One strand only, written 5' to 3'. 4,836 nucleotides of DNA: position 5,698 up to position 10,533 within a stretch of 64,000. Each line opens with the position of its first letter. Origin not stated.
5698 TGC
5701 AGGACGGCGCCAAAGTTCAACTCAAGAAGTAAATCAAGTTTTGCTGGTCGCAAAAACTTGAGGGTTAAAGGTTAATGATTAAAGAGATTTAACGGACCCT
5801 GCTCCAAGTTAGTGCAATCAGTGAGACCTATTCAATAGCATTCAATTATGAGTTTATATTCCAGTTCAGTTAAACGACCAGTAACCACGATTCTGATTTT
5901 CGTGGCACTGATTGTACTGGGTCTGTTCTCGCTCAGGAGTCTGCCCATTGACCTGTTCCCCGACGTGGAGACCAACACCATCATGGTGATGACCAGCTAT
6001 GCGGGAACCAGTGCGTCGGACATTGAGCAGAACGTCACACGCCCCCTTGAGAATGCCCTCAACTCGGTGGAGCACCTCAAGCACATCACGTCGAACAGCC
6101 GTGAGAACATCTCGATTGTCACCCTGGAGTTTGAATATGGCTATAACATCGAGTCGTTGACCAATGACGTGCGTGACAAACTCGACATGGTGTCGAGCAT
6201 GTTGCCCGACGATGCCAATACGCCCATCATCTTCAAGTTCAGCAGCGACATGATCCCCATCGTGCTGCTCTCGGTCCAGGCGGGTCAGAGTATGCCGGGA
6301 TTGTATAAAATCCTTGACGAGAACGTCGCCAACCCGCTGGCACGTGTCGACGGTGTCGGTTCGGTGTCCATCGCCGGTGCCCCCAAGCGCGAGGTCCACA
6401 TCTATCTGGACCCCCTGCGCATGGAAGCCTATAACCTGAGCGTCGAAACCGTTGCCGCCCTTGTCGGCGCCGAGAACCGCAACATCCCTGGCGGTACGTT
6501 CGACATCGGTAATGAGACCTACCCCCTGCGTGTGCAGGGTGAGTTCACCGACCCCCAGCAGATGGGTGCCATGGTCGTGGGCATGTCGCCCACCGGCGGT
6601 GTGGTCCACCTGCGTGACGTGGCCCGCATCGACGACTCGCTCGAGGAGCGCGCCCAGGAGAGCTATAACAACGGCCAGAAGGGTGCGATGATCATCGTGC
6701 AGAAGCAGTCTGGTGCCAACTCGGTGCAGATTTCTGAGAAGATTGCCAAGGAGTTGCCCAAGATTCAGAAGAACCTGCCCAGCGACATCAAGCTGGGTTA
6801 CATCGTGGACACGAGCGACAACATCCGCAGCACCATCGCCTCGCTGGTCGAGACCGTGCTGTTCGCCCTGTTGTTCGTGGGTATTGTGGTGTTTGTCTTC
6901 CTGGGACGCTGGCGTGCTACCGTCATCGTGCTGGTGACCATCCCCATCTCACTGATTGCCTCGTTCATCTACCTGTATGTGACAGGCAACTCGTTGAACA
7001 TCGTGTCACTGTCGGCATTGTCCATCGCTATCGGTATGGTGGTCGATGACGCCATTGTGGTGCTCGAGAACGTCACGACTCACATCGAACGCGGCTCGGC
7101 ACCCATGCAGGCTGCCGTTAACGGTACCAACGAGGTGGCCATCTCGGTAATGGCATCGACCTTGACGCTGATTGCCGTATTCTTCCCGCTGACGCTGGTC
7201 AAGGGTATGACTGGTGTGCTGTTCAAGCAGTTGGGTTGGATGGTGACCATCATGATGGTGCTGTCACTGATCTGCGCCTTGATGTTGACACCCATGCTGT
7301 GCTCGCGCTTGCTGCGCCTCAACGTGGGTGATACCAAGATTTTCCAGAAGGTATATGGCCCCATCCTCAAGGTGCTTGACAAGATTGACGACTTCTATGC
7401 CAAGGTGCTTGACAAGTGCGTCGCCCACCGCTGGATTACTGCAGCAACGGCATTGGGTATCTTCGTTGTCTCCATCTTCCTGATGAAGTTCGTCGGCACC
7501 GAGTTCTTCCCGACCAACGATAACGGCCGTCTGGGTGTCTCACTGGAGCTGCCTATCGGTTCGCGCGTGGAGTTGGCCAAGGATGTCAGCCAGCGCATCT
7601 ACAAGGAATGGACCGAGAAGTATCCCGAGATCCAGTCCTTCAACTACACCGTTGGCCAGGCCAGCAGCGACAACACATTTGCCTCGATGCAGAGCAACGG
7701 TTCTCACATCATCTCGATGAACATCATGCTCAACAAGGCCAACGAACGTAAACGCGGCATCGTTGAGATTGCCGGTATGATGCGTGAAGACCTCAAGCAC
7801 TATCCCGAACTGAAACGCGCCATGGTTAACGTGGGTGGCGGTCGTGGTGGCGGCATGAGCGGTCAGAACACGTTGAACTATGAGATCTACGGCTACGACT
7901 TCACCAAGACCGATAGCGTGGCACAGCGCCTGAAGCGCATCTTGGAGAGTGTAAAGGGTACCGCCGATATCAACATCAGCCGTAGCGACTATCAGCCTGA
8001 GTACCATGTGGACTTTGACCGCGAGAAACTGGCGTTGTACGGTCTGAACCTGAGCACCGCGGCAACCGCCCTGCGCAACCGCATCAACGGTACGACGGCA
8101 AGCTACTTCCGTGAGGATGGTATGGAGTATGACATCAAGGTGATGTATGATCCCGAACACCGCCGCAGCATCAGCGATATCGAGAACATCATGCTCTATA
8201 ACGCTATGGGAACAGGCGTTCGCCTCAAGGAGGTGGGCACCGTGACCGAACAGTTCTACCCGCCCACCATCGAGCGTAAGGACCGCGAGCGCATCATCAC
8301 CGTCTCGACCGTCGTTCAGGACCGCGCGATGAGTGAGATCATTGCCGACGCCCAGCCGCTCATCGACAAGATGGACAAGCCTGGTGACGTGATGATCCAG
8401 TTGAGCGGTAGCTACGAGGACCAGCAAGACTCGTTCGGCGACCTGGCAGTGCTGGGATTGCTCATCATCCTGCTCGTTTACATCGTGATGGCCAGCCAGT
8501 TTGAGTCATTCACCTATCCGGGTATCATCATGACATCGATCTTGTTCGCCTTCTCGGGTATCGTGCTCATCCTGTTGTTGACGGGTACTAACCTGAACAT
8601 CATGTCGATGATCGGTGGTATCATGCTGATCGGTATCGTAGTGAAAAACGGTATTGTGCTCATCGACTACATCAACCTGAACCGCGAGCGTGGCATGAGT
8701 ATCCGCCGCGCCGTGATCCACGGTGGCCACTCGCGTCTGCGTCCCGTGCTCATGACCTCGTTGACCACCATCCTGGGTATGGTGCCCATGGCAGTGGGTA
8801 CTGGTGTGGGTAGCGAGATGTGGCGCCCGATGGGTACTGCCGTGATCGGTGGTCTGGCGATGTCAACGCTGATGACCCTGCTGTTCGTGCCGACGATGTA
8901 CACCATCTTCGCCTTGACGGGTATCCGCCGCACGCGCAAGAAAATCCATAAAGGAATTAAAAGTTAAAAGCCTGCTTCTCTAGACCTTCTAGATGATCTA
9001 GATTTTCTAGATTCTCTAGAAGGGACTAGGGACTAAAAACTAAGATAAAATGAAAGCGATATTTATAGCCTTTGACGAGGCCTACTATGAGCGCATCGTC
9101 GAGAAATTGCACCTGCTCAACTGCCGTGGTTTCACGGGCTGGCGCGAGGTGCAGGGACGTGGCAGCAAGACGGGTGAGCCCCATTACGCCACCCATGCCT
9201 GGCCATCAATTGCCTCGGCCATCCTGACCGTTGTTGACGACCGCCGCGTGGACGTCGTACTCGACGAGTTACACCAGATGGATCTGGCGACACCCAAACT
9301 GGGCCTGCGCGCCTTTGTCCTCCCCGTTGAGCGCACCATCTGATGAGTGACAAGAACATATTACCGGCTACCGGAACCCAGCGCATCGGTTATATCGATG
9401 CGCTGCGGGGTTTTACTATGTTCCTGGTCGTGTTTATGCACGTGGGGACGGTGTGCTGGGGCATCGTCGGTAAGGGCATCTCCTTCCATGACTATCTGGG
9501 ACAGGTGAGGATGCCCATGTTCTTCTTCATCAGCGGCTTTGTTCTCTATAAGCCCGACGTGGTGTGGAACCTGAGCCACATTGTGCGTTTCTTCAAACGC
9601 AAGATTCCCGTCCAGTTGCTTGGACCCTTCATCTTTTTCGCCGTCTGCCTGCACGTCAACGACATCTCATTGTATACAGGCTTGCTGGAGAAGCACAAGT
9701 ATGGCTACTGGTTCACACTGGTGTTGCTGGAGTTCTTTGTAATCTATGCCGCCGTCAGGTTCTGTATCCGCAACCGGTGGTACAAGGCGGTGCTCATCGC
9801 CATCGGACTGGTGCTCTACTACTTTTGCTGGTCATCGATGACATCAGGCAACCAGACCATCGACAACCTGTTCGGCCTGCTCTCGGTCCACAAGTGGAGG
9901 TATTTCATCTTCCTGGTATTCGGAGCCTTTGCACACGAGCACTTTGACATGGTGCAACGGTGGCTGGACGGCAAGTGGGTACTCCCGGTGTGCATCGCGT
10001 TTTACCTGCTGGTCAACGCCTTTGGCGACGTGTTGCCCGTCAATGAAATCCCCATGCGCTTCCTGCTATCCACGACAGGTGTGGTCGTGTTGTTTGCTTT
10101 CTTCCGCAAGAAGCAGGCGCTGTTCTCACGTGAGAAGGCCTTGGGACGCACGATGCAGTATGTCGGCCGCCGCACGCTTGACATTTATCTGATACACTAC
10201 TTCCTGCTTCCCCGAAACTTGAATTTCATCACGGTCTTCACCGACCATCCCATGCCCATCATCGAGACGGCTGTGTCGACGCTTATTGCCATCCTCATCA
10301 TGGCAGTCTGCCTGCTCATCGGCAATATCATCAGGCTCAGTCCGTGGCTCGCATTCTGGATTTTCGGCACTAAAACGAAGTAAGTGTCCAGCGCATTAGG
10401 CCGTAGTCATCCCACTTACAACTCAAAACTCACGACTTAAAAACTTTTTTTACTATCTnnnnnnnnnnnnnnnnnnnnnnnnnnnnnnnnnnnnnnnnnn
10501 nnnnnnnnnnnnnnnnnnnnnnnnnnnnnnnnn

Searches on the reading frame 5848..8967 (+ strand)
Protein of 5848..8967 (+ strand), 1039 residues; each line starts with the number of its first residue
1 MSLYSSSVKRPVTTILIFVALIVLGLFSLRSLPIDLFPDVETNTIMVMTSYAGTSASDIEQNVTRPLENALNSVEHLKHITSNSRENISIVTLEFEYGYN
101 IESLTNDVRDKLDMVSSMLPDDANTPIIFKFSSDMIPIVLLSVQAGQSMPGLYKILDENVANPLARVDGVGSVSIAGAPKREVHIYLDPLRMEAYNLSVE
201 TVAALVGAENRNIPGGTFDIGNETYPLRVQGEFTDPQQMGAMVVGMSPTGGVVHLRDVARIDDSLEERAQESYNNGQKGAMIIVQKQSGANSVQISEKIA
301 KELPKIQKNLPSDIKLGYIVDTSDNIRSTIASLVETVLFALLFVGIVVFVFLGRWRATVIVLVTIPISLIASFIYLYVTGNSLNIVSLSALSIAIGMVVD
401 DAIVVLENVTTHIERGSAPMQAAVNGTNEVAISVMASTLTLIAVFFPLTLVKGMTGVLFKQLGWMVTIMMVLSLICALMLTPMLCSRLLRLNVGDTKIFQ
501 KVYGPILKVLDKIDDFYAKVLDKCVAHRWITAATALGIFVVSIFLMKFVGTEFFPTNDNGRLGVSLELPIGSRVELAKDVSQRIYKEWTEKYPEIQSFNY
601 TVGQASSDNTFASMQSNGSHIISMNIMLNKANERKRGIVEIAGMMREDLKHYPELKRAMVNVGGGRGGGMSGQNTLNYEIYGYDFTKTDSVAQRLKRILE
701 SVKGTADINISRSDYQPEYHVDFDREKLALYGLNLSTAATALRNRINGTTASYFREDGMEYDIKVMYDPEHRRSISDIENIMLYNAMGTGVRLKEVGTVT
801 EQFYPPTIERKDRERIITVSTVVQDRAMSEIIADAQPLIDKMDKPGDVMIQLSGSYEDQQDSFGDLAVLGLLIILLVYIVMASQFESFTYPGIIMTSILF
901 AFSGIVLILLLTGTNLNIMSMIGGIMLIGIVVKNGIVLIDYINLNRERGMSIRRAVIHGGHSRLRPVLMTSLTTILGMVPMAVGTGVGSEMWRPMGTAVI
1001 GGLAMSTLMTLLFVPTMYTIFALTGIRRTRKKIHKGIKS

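Call 7: search_protein_families(library=pfam, proteins=[window:5848-8967:+], max_evalue=0.001)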
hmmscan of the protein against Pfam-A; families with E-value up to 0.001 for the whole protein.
window:5848-8967:+ (1039 aa): 2 families
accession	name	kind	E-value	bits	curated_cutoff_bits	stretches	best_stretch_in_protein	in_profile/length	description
PF00873.25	ACR_tran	-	1.3e-251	837.9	28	1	5-1021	3-1020/1021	AcrB/AcrD/AcrF family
PF03176.21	MMPL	-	5.7e-12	45.7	20.5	2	818-1033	93-314/333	MMPL family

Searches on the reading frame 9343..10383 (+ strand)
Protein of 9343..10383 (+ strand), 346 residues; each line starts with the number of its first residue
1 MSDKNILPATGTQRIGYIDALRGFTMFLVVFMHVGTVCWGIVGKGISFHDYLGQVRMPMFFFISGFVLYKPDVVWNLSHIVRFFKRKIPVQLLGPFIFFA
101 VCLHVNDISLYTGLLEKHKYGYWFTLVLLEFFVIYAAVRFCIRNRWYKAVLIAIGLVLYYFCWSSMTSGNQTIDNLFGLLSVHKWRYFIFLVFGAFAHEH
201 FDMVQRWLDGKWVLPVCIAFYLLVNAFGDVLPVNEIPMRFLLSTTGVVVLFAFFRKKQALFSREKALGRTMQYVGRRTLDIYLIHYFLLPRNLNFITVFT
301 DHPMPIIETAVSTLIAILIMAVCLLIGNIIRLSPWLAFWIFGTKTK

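Call 12: search_protein_families(library=pfam, proteins=[window:9343-10383:+], max_evalue=0.001)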
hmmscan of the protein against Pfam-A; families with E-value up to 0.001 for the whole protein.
window:9343-10383:+ (346 aa): 1 family
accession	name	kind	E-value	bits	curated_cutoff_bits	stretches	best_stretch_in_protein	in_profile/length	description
PF01757.29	Acyl_transf_3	-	1.2e-26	94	31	1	16-323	2-324/326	Acyltransferase domain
